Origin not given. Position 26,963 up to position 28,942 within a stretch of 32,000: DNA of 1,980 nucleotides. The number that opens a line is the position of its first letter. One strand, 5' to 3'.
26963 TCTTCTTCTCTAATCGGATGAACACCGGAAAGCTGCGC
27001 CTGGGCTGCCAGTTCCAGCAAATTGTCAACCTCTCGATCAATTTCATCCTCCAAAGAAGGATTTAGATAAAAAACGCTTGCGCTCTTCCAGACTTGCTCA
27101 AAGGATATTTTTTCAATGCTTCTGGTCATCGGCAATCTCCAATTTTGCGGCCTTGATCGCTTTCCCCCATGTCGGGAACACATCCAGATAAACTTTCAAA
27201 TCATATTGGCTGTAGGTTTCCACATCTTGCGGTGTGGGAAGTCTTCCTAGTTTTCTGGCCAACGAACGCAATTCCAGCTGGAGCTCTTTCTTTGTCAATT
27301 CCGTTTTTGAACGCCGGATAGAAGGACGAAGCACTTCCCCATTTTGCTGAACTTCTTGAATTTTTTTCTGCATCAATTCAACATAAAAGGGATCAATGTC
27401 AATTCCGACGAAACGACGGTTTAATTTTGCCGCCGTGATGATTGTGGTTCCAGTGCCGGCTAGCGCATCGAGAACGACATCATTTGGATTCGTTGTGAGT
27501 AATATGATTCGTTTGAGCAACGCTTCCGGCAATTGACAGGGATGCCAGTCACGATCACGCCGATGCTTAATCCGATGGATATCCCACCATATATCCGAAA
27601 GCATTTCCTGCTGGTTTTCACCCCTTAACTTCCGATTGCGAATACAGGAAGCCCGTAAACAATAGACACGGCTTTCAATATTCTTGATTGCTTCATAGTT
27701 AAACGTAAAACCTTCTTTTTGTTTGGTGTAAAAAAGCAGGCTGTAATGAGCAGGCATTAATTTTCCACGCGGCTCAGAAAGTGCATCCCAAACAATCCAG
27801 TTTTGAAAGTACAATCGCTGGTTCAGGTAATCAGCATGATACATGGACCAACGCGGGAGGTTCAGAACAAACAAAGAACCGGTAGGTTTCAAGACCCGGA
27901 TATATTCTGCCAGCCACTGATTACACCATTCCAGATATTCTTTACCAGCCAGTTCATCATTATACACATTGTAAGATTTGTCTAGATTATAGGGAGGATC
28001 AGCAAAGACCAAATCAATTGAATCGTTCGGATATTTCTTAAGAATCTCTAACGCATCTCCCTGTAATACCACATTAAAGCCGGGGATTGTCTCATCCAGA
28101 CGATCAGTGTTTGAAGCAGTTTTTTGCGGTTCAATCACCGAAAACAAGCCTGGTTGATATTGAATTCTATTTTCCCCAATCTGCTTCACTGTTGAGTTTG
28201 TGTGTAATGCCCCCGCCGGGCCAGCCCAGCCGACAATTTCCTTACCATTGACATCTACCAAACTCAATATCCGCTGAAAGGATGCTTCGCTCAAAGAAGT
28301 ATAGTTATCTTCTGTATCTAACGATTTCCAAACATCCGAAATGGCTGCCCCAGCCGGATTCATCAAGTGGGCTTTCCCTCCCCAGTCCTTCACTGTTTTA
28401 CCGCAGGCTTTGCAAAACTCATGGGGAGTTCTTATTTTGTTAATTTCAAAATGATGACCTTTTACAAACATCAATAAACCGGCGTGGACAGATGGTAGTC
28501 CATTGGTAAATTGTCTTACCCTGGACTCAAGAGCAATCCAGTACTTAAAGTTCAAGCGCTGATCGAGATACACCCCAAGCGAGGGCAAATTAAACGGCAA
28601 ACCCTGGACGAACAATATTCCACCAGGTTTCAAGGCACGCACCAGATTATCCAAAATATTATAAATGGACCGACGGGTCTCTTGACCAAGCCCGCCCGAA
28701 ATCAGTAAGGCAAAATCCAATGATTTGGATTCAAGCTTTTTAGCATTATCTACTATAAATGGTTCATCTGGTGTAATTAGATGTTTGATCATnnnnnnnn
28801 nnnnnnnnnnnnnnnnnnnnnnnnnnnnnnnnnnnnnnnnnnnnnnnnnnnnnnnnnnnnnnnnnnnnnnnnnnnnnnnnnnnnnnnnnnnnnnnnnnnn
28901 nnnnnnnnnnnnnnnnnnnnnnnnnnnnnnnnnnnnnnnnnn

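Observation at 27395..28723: Methyltransferase is a covalent pseudo-dimer, with a dead N-terminal copy fused to a live beta-class domain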

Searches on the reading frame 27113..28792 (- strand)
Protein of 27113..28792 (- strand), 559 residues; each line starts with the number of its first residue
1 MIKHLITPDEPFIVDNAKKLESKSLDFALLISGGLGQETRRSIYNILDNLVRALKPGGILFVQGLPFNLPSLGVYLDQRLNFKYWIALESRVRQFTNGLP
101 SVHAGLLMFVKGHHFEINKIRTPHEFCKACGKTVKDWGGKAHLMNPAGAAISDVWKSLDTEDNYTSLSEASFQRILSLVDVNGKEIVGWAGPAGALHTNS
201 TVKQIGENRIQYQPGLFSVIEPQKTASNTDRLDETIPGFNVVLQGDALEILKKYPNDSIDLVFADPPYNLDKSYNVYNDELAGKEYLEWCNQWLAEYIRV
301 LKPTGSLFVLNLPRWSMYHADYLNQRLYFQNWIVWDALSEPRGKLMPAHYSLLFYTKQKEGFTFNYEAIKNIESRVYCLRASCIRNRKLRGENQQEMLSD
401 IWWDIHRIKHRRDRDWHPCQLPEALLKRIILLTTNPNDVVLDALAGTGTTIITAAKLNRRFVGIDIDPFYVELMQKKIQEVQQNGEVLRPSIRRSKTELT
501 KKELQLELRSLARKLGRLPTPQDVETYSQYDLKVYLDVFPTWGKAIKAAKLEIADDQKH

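Call 3: search_protein_families(library=pfam, proteins=[window:27113-28792:-], max_evalue=1)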
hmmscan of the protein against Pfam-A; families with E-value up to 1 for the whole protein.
window:27113-28792:- (559 aa): 15 families
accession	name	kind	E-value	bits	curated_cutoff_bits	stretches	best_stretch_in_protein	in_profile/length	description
PF01555.25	N6_N4_Mtase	-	2.7e-57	194.7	26.7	2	259-475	1-220/221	DNA methylase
PF18780.6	HNH_repeat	-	3.1e-10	40.7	26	1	500-552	2-54/54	Homing endonuclease associated repeat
PF13649.12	Methyltransf_25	-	3.8e-08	34.3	27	1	440-492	1-55/97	Methyltransferase domain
PF13847.12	Methyltransf_31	-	1.5e-07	31.7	27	1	436-480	3-50/145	Methyltransferase domain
PF08241.18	Methyltransf_11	-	5.8e-07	30.5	21.2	0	441-483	1-43/95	Methyltransferase domain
PF03602.21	Cons_hypoth95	-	2.1e-05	24.7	24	1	239-288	93-143/182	Conserved hypothetical protein 95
PF08242.18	Methyltransf_12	-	3.2e-05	25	30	1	441-484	1-47/98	Methyltransferase domain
PF02086.21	MethyltransfD12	-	0.0003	21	22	1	245-283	163-203/253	D12 class N6 adenine-specific DNA methyltransferase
PF20922.3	Anamorsin_N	-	0.00037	20.7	27.1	0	6-63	28-88/163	Anamorsin, N-terminal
PF02475.24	TRM5-TYW2_MTfase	-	0.00053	20.4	28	1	432-480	32-82/164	TRM5/TYW2 methyltransferase domain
PF01209.24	Ubie_methyltran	-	0.012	15.4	20.1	0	293-319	135-161/233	ubiE/COQ5 methyltransferase family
PF13578.12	Methyltransf_24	-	0.016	16.5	26.3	0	222-267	31-77/105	Methyltransferase domain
PF01170.24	UPF0020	-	0.032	14.4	22.3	1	424-480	15-72/197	RMKL-like, methyltransferase domain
PF09445.16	Methyltransf_15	-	0.062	13.3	22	0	439-478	3-42/165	RNA cap guanine-N2 methyltransferase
PF02384.22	N6_Mtase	-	0.071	12.9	20.4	0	245-307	112-179/311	N-6 DNA Methylase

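Call 5: find_homologous_proteins(query=window:27113-28792:-, max_evalue=0.00001)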
Query window:27113-28792:- (559 aa): 3643 proteins with E <= 0.00001 among 8000 candidates; the best 120 are listed.
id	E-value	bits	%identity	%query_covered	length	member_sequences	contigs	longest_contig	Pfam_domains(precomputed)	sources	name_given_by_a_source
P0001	0.0e+0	1300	100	100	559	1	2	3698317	PF13847.13,PF03602.22,PF13649.13,PF18780.7,PF08241.19,PF01555.25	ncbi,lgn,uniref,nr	ncbi:DNA modification methylase [Bellilinea caldifistulae]|uniref:DNA methyltransferase n=1 Tax=Bell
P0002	0.0e+0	1079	82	100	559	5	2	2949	PF13847.13,PF13649.13,PF18780.7,PF08241.19,PF01555.25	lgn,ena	-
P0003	0.0e+0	1060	79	100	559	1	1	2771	PF13847.13,PF13649.13,PF18780.7,PF08241.19,PF08242.19,PF01555.25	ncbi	-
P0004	0.0e+0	1034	79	99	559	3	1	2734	PF13847.13,PF03602.22,PF13649.13,PF18780.7,PF08241.19,PF01555.25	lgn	-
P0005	0.0e+0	1028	78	100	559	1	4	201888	PF13847.13,PF13649.13,PF18780.7,PF08241.19,PF01555.25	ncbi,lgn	ncbi:MAG: DNA methyltransferase [Chloroflexota bacterium]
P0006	2.1e-298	1009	76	100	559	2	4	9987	PF13847.13,PF03602.22,PF13649.13,PF18780.7,PF08241.19,PF01555.25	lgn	-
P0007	5.0e-294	994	75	100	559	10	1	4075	PF13847.13,PF03602.22,PF13649.13,PF18780.7,PF02475.24,PF08241.19,PF01555.25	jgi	jgi:DNA modification methylase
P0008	1.2e-280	950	71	100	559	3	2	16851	PF13847.13,PF13649.13,PF18780.7,PF08241.19,PF01555.25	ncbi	-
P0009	1.3e-234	798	61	99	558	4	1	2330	PF13847.13,PF13649.13,PF18780.7,PF08241.19,PF01555.25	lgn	-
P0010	1.8e-217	741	59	95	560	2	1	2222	PF13847.13,PF03602.22,PF13649.13,PF18780.7,PF08241.19,PF01555.25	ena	-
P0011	1.2e-214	732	58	96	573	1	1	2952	PF03602.22,PF13649.13,PF02086.22,PF18780.7,PF08241.19,PF01555.25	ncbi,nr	ncbi:site-specific DNA-methyltransferase [Candidatus Parcubacteria bacterium]|nr:MAG: site-specific 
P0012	4.8e-213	727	57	98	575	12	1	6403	PF13847.13,PF03602.22,PF13649.13,PF18780.7,PF08241.19,PF01555.25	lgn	-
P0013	1.1e-211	722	57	98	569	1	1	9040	PF03602.22,PF13649.13,PF18780.7,PF08241.19,PF01555.25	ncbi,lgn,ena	-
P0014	2.8e-211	721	58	96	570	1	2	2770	PF13847.13,PF03602.22,PF13649.13,PF02086.22,PF18780.7,PF08241.19,PF01555.25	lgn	-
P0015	3.7e-211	721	56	99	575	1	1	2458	PF13847.13,PF03602.22,PF13649.13,PF18780.7,PF08241.19,PF01555.25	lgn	-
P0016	4.7e-211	720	57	97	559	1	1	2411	PF13847.13,PF13649.13,PF02086.22,PF18780.7,PF08241.19,PF01555.25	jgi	-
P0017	2.1e-210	718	56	97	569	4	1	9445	PF13649.13,PF18780.7,PF08241.19,PF01555.25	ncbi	-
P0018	3.8e-210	717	57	97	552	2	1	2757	PF13847.13,PF13649.13,PF18780.7,PF08241.19,PF01555.25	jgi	jgi:site-specific DNA-methyltransferase (adenine-specific)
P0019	1.5e-209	715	57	98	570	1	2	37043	PF13847.13,PF03602.22,PF13649.13,PF18780.7,PF08241.19,PF01555.25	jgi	jgi:site-specific DNA-methyltransferase (adenine-specific)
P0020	6.7e-209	713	57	98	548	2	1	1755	PF13847.13,PF13649.13,PF01170.25,PF18780.7,PF08241.19,PF08242.19,PF01555.25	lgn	-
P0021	1.4e-208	712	58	97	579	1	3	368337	PF03602.22,PF13649.13,PF18780.7,PF08241.19,PF01555.25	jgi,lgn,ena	-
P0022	1.5e-208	712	56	97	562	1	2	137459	PF18780.7,PF08241.19,PF01555.25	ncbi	-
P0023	3.2e-208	711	57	97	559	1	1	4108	PF13649.13,PF02086.22,PF18780.7,PF08241.19,PF01555.25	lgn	-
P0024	4.4e-208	710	57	96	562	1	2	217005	PF13649.13,PF18780.7,PF08241.19,PF01555.25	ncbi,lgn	-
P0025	7.8e-208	710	58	94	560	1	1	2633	PF18780.7,PF01555.25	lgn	-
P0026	8.0e-208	710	55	96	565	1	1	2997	PF13847.13,PF03602.22,PF13649.13,PF18780.7,PF08241.19,PF01555.25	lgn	-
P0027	8.7e-208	709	57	96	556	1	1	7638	PF13649.13,PF18780.7,PF08241.19,PF01555.25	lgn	-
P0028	8.8e-208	709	57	95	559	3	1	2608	PF13649.13,PF18780.7,PF08241.19,PF01555.25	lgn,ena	-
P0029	2.1e-207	708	56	99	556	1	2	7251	PF13649.13,PF18780.7,PF08241.19,PF01555.25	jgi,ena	-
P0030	3.6e-207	707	57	95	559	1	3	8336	PF03602.22,PF02086.22,PF18780.7,PF08241.19,PF01555.25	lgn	-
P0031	4.8e-207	707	56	99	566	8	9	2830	PF13847.13,PF03602.22,PF13649.13,PF18780.7,PF08241.19,PF01555.25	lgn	-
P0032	6.0e-207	707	58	96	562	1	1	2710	PF13649.13,PF18780.7,PF08241.19,PF01555.25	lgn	-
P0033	7.3e-207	706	56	98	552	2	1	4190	PF18780.7,PF08241.19,PF01555.25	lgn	-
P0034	1.1e-206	706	56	98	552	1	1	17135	PF13847.13,PF13649.13,PF02086.22,PF18780.7,PF08241.19,PF01555.25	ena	-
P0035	1.1e-206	706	56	95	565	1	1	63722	PF13847.13,PF03602.22,PF13649.13,PF18780.7,PF08241.19,PF01555.25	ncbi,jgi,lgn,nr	ncbi:MAG: hypothetical protein DDG59_04725 [Anaerolineae bacterium]|jgi:site-specific DNA-methyltran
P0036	1.5e-206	705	56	98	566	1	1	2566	PF13847.13,PF13649.13,PF18780.7,PF08241.19,PF01555.25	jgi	jgi:site-specific DNA-methyltransferase (adenine-specific)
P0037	2.2e-206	705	55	100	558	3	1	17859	PF18780.7,PF08241.19,PF01555.25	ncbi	-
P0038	2.5e-206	705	57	97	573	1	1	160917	PF18780.7,PF08241.19,PF01555.25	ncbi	-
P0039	2.6e-206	705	58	96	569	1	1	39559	PF13649.13,PF18780.7,PF08241.19,PF01555.25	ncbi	-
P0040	3.0e-206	704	56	98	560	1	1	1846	PF13847.13,PF13649.13,PF02086.22,PF18780.7,PF08241.19,PF01555.25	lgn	-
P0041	3.1e-206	704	57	96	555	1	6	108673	PF03602.22,PF13649.13,PF18780.7,PF08241.19,PF01555.25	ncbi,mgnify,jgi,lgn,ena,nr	ncbi:MAG TPA: DNA methyltransferase [Anaerolineae bacterium]|mgnify:CR=1 FL=1|nr:DNA methyltransfera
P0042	3.2e-206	704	56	98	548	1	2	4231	PF13847.13,PF13649.13,PF18780.7,PF08241.19,PF08242.19,PF01555.25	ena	-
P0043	3.4e-206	704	56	99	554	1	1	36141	PF18780.7,PF08241.19,PF01555.25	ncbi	-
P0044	3.8e-206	704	58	95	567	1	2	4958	PF13847.13,PF13649.13,PF18780.7,PF08241.19,PF08242.19,PF01555.25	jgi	jgi:site-specific DNA-methyltransferase (adenine-specific)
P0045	4.5e-206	704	56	98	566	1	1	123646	PF13649.13,PF18780.7,PF08241.19,PF01555.25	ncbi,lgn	-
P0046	5.9e-206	703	57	95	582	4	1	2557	PF13847.13,PF13489.13,PF13649.13,PF18780.7,PF08241.19,PF08242.19,PF01555.25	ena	-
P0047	8.1e-206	703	56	96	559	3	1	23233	PF13649.13,PF02086.22,PF18780.7,PF08241.19,PF01555.25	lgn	-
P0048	1.3e-205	702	58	96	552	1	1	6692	PF18780.7,PF08241.19,PF01555.25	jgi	jgi:site-specific DNA-methyltransferase (adenine-specific)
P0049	1.6e-205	702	57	95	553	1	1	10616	PF13649.13,PF18780.7,PF08241.19,PF01555.25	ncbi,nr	ncbi:MAG: site-specific DNA-methyltransferase [Anaerolineae bacterium]|nr:site-specific DNA-methyltr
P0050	3.7e-205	701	55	99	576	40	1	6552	PF13649.13,PF18780.7,PF08241.19,PF01555.25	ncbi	-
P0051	4.5e-205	700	55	99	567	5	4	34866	PF13847.13,PF13649.13,PF18780.7,PF08241.19,PF08242.19,PF01555.25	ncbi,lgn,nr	ncbi:MAG: DNA methyltransferase [candidate division KSB1 bacterium]|nr:DNA methyltransferase [candid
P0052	5.8e-205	700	56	96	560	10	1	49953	PF13649.13,PF18780.7,PF08241.19,PF01555.25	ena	-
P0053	6.2e-205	700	57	96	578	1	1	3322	PF13649.13,PF18780.7,PF08241.19,PF01555.25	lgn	-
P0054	6.6e-205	700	56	97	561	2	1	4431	PF13649.13,PF18780.7,PF08241.19,PF01555.25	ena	-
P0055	6.7e-205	700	56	98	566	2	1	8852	PF13847.13,PF13649.13,PF18780.7,PF08241.19,PF01555.25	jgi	-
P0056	8.4e-205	700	57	94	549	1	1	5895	PF13649.13,PF18780.7,PF08241.19,PF01555.25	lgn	-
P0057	8.8e-205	699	57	99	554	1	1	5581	PF13847.13,PF13649.13,PF18780.7,PF08241.19,PF01555.25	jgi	jgi:DNA modification methylase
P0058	1.2e-204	699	55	97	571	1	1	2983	PF03602.22,PF02086.22,PF18780.7,PF08241.19,PF01555.25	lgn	-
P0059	1.6e-204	699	61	90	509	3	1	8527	PF18780.7,PF08241.19,PF01555.25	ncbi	-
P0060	2.8e-204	698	55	98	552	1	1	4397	PF18780.7,PF08241.19,PF01555.25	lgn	-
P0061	3.1e-204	698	55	98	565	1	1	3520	PF03602.22,PF13649.13,PF18780.7,PF08241.19,PF01555.25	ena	-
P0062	3.4e-204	698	56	98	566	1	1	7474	PF13847.13,PF03602.22,PF13649.13,PF18780.7,PF08241.19,PF01555.25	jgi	-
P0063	4.4e-204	697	58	96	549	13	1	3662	PF13649.13,PF18780.7,PF08241.19,PF01555.25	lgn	-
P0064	4.6e-204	697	57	97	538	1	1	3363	PF13847.13,PF13649.13,PF18780.7,PF08241.19,PF08242.19,PF01555.25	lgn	-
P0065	5.1e-204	697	58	95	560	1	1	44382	PF13649.13,PF18780.7,PF08241.19,PF01555.25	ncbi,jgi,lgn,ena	-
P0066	5.4e-204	697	55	97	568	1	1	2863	PF03602.22,PF13649.13,PF02086.22,PF18780.7,PF08241.19,PF01555.25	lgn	-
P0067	6.9e-204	697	56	98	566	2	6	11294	PF13847.13,PF13649.13,PF18780.7,PF08241.19,PF08242.19,PF01555.25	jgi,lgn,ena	-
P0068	1.0e-203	696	55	95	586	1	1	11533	PF03602.22,PF13649.13,PF18780.7,PF08241.19,PF01555.25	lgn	-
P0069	1.1e-203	696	55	97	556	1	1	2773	PF13649.13,PF18780.7,PF08241.19,PF01555.25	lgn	-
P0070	1.6e-203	695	55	99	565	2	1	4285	PF13847.13,PF03602.22,PF13649.13,PF02086.22,PF18780.7,PF08241.19,PF08242.19,PF01555.25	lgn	-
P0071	1.7e-203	695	56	96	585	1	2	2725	PF18780.7,PF08241.19,PF01555.25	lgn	-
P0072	2.2e-203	695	58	97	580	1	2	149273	PF13847.13,PF03602.22,PF13649.13,PF18780.7,PF08241.19,PF01555.25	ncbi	-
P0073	2.3e-203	695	56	96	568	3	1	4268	PF13847.13,PF03602.22,PF13649.13,PF02086.22,PF18780.7,PF08241.19,PF01555.25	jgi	jgi:DNA modification methylase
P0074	2.4e-203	695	56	96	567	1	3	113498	PF13847.13,PF13649.13,PF18780.7,PF08241.19,PF01555.25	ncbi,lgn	ncbi:MAG: DNA methyltransferase [Chloroflexota bacterium]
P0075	2.5e-203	695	57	96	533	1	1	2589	PF13649.13,PF18780.7,PF08241.19,PF01555.25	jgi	jgi:site-specific DNA-methyltransferase (adenine-specific)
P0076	2.5e-203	695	56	95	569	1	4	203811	PF03602.22,PF13649.13,PF02086.22,PF18780.7,PF08241.19,PF01555.25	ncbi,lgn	-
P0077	2.9e-203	694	55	99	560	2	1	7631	PF13649.13,PF18780.7,PF08241.19,PF01555.25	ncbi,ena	-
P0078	3.2e-203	694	54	99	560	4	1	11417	PF13649.13,PF18780.7,PF08241.19,PF01555.25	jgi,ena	-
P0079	4.1e-203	694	57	96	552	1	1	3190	PF03602.22,PF13649.13,PF18780.7,PF08241.19,PF01555.25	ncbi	-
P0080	4.3e-203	694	55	95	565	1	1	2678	PF13847.13,PF13649.13,PF18780.7,PF08241.19,PF01555.25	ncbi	-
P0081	5.3e-203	694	56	97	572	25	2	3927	PF13649.13,PF18780.7,PF08241.19,PF01555.25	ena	-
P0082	6.4e-203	693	56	99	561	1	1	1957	PF13649.13,PF18780.7,PF08241.19,PF01555.25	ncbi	-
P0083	6.5e-203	693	56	96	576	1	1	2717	PF03602.22,PF13649.13,PF18780.7,PF08241.19,PF01555.25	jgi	jgi:site-specific DNA-methyltransferase (adenine-specific)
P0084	7.8e-203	693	56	97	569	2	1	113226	PF03602.22,PF18780.7,PF08241.19,PF01555.25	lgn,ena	-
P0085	8.0e-203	693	58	97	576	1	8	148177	PF13649.13,PF18780.7,PF08241.19,PF01555.25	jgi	jgi:DNA modification methylase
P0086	1.2e-202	692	53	99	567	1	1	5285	PF13649.13,PF18780.7,PF08241.19,PF08242.19,PF01555.25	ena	-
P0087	1.3e-202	692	55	96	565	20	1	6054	PF13847.13,PF13489.13,PF03602.22,PF13649.13,PF18780.7,PF08241.19,PF08242.19,PF01555.25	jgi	-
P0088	1.4e-202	692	55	97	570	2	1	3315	PF03602.22,PF02086.22,PF18780.7,PF08241.19,PF01555.25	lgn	-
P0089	1.5e-202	692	57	95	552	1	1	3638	PF13649.13,PF18780.7,PF08241.19,PF01555.25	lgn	-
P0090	1.6e-202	692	56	96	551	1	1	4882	PF13649.13,PF18780.7,PF08241.19,PF01555.25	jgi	jgi:DNA modification methylase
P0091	2.1e-202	692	57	95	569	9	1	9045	PF13847.13,PF13649.13,PF18780.7,PF08241.19,PF08242.19,PF01555.25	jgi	-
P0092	2.4e-202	691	55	98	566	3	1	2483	PF13847.13,PF03602.22,PF13649.13,PF18780.7,PF08241.19,PF01555.25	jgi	-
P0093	2.6e-202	691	55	98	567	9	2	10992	PF13847.13,PF13649.13,PF18780.7,PF08241.19,PF01555.25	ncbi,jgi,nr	ncbi:MAG: hypothetical protein DRI77_09775 [Chloroflexi bacterium]|nr:MAG: hypothetical protein DRI7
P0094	2.7e-202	691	55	99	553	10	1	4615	PF13847.13,PF13649.13,PF18780.7,PF08241.19,PF01555.25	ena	-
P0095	2.8e-202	691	55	98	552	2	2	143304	PF13847.13,PF13649.13,PF02086.22,PF18780.7,PF08241.19,PF01555.25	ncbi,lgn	-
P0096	3.1e-202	691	56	95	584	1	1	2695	PF13649.13,PF18780.7,PF08241.19,PF01555.25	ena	-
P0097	3.3e-202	691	56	98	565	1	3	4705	PF13649.13,PF18780.7,PF08241.19,PF01555.25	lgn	-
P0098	3.6e-202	691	55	98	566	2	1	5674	PF13649.13,PF18780.7,PF08241.19,PF01555.25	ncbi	-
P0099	5.3e-202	690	55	98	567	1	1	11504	PF13847.13,PF13649.13,PF18780.7,PF08241.19,PF01555.25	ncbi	ncbi:MAG: DNA methyltransferase [Anaerolineae bacterium]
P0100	7.0e-202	690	53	99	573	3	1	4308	PF13649.13,PF18780.7,PF08241.19,PF08242.19,PF01555.25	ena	-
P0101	1.0e-201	689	56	98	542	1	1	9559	PF13649.13,PF18780.7,PF08241.19,PF01555.25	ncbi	-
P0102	1.2e-201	689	54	98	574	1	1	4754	PF13847.13,PF13649.13,PF18780.7,PF08241.19,PF01555.25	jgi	jgi:DNA modification methylase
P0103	1.6e-201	689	57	95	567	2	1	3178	PF03602.22,PF13649.13,PF18780.7,PF08241.19,PF01555.25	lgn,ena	-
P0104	1.7e-201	689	57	98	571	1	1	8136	PF13649.13,PF18780.7,PF08241.19,PF01555.25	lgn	-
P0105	1.7e-201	689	55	98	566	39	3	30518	PF13847.13,PF03602.22,PF13649.13,PF18780.7,PF20922.4,PF08241.19,PF01555.25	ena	-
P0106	2.2e-201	688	55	98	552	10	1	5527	PF13649.13,PF18780.7,PF08241.19,PF01555.25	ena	-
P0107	2.2e-201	688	54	98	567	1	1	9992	PF13649.13,PF18780.7,PF08241.19,PF01555.25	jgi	-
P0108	2.3e-201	688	57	96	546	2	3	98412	PF13847.13,PF13649.13,PF18780.7,PF08241.19,PF01555.25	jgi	-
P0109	2.4e-201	688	56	96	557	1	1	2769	PF13649.13,PF18780.7,PF08241.19,PF01555.25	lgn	-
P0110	2.7e-201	688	56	96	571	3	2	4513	PF13847.13,PF13649.13,PF18780.7,PF08241.19,PF01555.25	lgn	-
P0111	2.7e-201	688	56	94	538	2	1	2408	PF13649.13,PF18780.7,PF08241.19,PF01555.25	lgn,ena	-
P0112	2.8e-201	688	55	96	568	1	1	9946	PF03602.22,PF18780.7,PF08241.19,PF01555.25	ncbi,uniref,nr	ncbi:hypothetical protein GF339_18085 [candidate division KSB3 bacterium]|uniref:DNA methylase N-4/N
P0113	2.8e-201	688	55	98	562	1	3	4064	PF18780.7,PF01555.25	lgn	-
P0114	3.8e-201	687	55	95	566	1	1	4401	PF13847.13,PF13649.13,PF18780.7,PF20922.4,PF08241.19,PF01555.25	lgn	-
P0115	3.8e-201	687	54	98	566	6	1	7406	PF13649.13,PF18780.7,PF08241.19,PF08242.19,PF01555.25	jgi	-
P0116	4.0e-201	687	54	97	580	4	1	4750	PF13847.13,PF13649.13,PF02086.22,PF18780.7,PF20922.4,PF08241.19,PF08242.19,PF01555.25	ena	-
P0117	4.0e-201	687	54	98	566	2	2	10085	PF13649.13,PF18780.7,PF08241.19,PF01555.25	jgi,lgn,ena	-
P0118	4.2e-201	687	54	97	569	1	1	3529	PF03602.22,PF18780.7,PF08241.19,PF01555.25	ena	-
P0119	4.6e-201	687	56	97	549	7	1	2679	PF13649.13,PF18780.7,PF08241.19,PF01555.25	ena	-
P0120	5.1e-201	687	54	98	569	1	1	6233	PF13847.13,PF13649.13,PF02086.22,PF18780.7,PF20922.4,PF08241.19,PF01555.25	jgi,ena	-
